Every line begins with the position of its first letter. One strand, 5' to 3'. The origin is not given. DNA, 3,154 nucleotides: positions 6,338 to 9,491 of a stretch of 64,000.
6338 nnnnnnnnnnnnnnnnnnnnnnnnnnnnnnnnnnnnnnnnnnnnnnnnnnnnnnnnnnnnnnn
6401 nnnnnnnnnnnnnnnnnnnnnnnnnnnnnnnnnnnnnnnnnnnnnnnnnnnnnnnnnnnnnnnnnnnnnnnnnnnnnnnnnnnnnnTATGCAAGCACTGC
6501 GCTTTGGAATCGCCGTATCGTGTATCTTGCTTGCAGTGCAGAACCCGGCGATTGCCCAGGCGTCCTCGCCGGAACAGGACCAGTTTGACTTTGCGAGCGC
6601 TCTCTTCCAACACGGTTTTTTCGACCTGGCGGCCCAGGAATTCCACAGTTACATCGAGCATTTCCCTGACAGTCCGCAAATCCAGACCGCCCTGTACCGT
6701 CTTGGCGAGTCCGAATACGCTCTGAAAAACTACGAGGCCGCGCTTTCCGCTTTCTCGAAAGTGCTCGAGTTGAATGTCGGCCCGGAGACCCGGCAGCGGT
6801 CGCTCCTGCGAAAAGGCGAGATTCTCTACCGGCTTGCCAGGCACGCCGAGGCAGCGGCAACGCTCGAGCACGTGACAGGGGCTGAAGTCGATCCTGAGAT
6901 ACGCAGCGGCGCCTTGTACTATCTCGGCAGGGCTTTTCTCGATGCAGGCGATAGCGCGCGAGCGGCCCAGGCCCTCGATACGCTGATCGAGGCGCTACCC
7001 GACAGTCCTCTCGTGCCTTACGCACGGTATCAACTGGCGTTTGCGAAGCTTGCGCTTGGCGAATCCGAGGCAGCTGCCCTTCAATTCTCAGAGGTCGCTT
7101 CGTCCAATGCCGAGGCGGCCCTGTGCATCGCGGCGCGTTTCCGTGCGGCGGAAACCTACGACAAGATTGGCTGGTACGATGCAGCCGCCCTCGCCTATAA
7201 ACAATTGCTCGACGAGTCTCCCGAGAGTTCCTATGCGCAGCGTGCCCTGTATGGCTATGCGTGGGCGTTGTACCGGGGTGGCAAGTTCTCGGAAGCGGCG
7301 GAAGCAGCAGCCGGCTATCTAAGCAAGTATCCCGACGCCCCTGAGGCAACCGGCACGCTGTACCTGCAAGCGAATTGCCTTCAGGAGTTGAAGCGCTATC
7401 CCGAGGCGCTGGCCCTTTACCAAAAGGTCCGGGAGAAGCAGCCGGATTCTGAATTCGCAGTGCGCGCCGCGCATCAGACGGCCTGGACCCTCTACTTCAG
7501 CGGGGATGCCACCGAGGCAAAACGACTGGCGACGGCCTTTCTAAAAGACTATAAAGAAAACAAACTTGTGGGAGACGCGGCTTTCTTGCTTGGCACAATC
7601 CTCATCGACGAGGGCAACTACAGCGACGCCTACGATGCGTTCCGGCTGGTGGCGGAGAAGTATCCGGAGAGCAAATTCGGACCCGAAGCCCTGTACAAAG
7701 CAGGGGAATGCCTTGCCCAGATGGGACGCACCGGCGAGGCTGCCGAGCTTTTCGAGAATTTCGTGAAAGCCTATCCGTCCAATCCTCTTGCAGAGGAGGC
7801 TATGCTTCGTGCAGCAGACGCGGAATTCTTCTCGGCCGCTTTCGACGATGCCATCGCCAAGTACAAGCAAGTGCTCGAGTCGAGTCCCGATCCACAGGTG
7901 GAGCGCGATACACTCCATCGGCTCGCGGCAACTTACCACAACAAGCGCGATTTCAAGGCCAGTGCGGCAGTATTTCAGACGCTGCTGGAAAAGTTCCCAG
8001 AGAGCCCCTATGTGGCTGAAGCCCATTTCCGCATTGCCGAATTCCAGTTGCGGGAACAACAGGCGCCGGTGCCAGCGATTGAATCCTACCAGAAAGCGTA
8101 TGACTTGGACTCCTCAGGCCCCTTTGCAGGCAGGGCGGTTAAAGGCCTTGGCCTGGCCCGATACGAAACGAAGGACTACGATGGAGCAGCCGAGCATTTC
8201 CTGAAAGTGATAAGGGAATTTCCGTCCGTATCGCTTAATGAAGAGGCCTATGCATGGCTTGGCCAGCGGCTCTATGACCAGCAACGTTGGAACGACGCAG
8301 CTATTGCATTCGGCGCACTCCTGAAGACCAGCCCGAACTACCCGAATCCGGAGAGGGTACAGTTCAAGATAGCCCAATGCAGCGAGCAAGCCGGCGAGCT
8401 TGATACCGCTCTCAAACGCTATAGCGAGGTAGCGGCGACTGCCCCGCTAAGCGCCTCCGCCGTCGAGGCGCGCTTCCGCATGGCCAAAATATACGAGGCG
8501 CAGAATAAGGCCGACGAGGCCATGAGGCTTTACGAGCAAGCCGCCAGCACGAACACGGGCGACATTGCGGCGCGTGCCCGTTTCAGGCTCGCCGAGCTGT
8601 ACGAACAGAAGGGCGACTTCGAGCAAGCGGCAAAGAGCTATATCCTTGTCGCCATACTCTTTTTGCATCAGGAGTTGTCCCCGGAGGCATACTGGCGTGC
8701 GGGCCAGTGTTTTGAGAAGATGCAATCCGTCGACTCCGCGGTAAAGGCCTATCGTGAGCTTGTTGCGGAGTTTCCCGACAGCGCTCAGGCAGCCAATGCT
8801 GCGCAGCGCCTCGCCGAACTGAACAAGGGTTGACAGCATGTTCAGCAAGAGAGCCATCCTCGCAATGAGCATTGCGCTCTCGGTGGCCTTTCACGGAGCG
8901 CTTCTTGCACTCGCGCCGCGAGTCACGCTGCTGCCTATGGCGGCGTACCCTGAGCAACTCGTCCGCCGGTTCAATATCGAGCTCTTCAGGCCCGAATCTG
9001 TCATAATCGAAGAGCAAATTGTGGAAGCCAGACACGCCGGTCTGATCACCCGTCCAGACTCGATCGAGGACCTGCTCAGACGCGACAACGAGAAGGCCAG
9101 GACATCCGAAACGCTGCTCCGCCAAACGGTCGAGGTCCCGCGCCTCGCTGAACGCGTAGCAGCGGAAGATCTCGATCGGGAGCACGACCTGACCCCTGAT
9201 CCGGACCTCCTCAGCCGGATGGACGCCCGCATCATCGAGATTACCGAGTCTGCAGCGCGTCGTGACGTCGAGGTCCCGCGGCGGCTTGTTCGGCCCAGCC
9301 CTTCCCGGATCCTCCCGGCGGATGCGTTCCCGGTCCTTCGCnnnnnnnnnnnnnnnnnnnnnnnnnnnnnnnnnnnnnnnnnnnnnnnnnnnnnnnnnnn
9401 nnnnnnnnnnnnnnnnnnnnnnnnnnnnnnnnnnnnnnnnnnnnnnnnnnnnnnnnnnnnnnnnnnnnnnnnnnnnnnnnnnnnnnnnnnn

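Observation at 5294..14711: Tightly coupled exbB-exbD-TPR-VWA operon with no TonB, continuing into heparinase-like and GHMP-kinase genes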

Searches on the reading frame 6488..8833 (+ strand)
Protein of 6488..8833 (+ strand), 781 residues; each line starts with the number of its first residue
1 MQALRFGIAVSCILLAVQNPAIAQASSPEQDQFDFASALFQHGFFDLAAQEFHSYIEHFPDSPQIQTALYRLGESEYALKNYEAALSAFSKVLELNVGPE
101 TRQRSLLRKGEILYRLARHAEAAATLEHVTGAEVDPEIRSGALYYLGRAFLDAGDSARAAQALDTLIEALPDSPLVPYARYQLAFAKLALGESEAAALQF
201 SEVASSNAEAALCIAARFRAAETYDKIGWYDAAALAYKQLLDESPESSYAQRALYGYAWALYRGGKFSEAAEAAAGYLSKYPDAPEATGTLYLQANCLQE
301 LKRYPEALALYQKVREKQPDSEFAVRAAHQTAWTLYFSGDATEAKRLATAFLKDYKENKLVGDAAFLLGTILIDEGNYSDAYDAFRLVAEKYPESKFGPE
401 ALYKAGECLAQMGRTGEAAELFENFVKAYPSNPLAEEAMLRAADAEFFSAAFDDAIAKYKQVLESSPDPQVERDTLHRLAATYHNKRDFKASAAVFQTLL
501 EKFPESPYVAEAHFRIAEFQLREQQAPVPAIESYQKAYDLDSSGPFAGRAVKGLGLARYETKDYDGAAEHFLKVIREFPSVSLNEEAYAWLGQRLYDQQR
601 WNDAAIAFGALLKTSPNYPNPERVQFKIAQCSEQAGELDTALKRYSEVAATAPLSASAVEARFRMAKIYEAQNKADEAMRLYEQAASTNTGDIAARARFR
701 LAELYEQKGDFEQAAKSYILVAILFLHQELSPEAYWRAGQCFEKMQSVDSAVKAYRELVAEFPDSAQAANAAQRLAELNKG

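Call 3: search_protein_families(library=pfam, proteins=[window:6488-8833:+], max_evalue=0.01)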
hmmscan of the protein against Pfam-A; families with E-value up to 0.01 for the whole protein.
window:6488-8833:+ (781 aa): 25 families
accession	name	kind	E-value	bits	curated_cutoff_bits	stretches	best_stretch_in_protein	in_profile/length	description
PF13174.12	TPR_6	-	2.9e-66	216.1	26.3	6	733-765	1-33/33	Tetratricopeptide repeat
PF13432.12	TPR_16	-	1.3e-57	192.1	32.7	10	34-94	2-59/65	Tetratricopeptide repeat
PF07719.23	TPR_2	-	4.2e-50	164.2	27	3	68-96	3-31/34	Tetratricopeptide repeat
PF13428.12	TPR_14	-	7e-43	141.1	23.5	4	399-441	1-43/44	Tetratricopeptide repeat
PF14559.12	TPR_19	-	7.9e-41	138.7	25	8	265-324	5-60/68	Tetratricopeptide repeat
PF13424.12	TPR_12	-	1.2e-27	96.3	30.1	4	290-348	5-68/77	Tetratricopeptide repeat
PF13181.12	TPR_8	-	7.2e-26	88.5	25.7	0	695-718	1-24/34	Tetratricopeptide repeat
PF00515.34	TPR_1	-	1.2e-25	88.6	27.8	2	68-96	3-31/34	Tetratricopeptide repeat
PF13525.12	YfiO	-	2e-23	83.7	25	2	376-519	19-136/203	Outer membrane lipoprotein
PF13176.12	TPR_7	-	9.7e-18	63.1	27.9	0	664-692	4-34/36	Tetratricopeptide repeat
PF12895.13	ANAPC3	-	8.1e-17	61.7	27.2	2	230-313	5-81/82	Anaphase-promoting complex, cyclosome, subunit 3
PF09976.15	TPR_21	-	2.2e-16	60.6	25.5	3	287-421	38-168/193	Tetratricopeptide repeat-like domain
PF24575.1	TPR_Slam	-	4.2e-09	37.2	35.2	0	290-338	49-94/104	Surface lipoprotein assembly modifier, N-terminal TPR repeats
PF20308.4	TPR-S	-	4.3e-08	34.1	27.6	0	610-686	11-86/102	Tetratricopeptide Repeats-Sensor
PF25064.1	ARM_TT21_5th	-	2.2e-06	28.4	27.8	0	230-322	17-106/117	TT21 fifth ARM repeats domain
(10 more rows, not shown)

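Call 13: search_protein_families(library=ncbifam, proteins=[window:6488-8833:+], max_evalue=0.01)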
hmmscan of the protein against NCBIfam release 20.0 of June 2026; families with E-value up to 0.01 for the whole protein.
window:6488-8833:+ (781 aa): 22 families
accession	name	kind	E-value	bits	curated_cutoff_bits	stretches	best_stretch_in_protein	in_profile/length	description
TIGR02795.1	tol_pal_ybgF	equivalog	6.5e-88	291.3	90.1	9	29-130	2-103/119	tol-pal system protein YbgF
TIGR03302.1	OM_YfiO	subfamily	9.2e-48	162.8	81.4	6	399-520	33-162/239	outer membrane protein assembly factor BamD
NF008068.0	PRK10803.1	equivalog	2.3e-41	142.5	383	3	560-666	155-261/263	cell division protein CpoB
NF052312.1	T9SS_PorW_SprE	equivalog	7.1e-36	124.1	250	5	53-244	90-283/716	type IX secretion system periplasmic lipoprotein PorW/SprE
TIGR02917.1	PEP_TPR_lipo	equivalog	1.3e-32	112.7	312.2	2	142-770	58-639/899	XrtA/PEP-CTERM system TPR-repeat protein PrsT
NF040959.1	MamA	equivalog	2.3e-27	95.8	200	4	405-574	43-199/204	magnetosome protein MamA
TIGR02552.1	LcrH_SycD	equivalog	4.3e-21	75.1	104.8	2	327-434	20-121/136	SycD/LcrH family type III secretion system chaperone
NF047507.1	TPR_BatC_Lepto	exception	1.5e-17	63.8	175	2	28-124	23-117/214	TPR repeat-containing protein BatC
NF008757.0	PRK11788.1-5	equivalog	8.1e-14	51.6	363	3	452-579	123-245/388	lipopolysaccharide assembly protein LapB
NF033762.1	social_mot_Tgl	equivalog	2.2e-11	43.6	225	1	236-423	53-228/252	social motility TPR repeat lipoprotein Tgl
NF053852.1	vesicle_Bd0635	exception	6.1e-10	39.1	250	0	733-780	176-223/223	CpoB-like predatory vesicle lipoprotein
NF033920.0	C39_PA2778_fam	equivalog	2.8e-09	36.8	150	0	16-96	143-220/255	PA2778 family cysteine peptidase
TIGR02521.1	type_IV_pilW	equivalog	3e-09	36.8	154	2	465-674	23-221/234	type IV pilus biogenesis/stability protein PilW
NF053607.1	CHU_0125_OmpA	equivalog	4.1e-09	35.5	620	1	629-736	26-128/639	CHU_0125 family OmpA-like outer membrane integrity protein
NF040561.1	PrimPol_Msp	equivalog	8.1e-09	34.5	200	0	714-779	7-73/515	CRISPR-associated primase-polymerase type A1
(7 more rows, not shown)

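Call 80: search_protein_families(library=padloc, proteins=[window:6488-8833:+], max_evalue=0.001)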
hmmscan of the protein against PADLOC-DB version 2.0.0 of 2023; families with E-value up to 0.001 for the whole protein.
window:6488-8833:+ (781 aa): 0 families

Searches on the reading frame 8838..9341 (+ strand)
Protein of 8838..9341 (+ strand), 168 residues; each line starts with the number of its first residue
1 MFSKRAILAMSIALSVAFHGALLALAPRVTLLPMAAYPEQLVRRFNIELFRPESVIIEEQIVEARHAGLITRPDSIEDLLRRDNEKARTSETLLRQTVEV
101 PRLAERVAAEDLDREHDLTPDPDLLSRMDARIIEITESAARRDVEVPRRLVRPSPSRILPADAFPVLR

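Call 61: search_protein_representatives(alignment_id=A3)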
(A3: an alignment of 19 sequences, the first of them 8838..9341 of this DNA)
Query: 19 sequences, 168 profile positions. Proteins with E-value up to 0.001 (for the whole library): 67; up to 1e-10: 56; up to 1e-30: 29. The best 67 are listed.
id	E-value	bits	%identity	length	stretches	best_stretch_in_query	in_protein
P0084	2.3e-53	196.7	-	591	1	1-168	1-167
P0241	6.4e-50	185.5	-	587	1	2-168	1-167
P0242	1.3e-49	184.5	-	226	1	2-168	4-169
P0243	3.5e-48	179.9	-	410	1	2-168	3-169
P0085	1.0e-45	171.8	-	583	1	1-168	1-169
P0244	4.6e-45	169.7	-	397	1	2-168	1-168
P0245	9.0e-44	165.5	-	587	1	1-168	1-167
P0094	4.4e-43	163.2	-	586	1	1-168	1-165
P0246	9.6e-43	162.2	-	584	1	1-168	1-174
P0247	1.5e-41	158.3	-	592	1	3-168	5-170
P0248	2.3e-41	157.7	-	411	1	1-168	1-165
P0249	1.5e-40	155.0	-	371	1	1-167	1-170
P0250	2.9e-39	150.8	-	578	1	18-168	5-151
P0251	3.3e-39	150.7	-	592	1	1-168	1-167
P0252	7.7e-39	149.5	-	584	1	1-168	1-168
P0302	9.7e-05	38.5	-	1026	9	26-65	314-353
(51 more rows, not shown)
